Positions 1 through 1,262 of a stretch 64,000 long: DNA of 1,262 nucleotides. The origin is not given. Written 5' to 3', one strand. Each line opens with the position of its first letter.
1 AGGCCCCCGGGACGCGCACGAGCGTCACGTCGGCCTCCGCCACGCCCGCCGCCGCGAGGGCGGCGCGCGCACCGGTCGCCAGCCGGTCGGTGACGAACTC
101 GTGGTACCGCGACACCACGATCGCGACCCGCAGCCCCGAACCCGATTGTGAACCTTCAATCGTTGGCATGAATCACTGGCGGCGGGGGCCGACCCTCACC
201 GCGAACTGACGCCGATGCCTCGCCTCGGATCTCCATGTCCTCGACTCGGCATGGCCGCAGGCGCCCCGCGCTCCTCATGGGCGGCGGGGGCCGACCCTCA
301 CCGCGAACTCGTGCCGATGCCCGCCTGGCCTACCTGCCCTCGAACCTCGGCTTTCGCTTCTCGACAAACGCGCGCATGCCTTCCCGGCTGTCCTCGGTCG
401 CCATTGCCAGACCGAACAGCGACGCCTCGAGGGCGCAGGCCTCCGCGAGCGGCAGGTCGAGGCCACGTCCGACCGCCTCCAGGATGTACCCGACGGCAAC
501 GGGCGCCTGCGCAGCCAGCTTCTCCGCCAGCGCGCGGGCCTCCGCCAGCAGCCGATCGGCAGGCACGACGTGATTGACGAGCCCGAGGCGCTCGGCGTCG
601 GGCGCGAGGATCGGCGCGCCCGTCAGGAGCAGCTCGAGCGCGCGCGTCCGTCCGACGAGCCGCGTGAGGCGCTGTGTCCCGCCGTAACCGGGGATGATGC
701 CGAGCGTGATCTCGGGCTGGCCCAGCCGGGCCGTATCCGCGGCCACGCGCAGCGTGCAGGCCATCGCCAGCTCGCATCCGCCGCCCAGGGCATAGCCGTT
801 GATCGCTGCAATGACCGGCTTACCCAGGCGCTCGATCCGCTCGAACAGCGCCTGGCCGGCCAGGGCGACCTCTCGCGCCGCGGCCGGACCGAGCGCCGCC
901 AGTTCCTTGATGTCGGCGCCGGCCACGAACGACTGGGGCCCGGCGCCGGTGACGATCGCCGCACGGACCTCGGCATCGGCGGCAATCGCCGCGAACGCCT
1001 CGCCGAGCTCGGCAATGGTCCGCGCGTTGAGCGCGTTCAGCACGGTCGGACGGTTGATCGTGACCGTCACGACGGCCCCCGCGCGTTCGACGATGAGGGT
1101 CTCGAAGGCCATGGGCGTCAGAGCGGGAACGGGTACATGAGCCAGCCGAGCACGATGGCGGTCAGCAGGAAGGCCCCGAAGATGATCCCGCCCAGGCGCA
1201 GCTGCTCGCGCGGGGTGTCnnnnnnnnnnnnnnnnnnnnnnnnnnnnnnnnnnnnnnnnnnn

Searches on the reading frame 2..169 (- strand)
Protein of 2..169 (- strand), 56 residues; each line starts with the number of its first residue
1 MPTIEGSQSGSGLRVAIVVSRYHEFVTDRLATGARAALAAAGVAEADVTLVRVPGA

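Call 70: search_protein_families(library=pfam, proteins=[window:2-169:-])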
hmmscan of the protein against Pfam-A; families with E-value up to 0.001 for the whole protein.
window:2-169:- (56 aa): 1 family
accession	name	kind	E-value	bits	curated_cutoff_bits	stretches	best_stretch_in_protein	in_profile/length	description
PF00885.24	DMRL_synthase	-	9.4e-12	45.5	26.7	1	12-56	1-45/139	6,7-dimethyl-8-ribityllumazine synthase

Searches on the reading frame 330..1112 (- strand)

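Call 70: search_protein_families(library=pfam, proteins=[window:330-1112:-])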
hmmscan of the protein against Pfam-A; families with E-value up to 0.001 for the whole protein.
window:330-1112:- (260 aa): 2 families
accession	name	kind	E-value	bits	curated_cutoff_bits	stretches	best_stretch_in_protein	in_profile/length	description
PF00378.25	ECH_1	-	6.1e-74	249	27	1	10-259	2-250/251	Enoyl-CoA hydratase/isomerase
PF16113.10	ECH_2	-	2.4e-41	142.8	27.2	1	16-195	3-184/335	Enoyl-CoA hydratase/isomerase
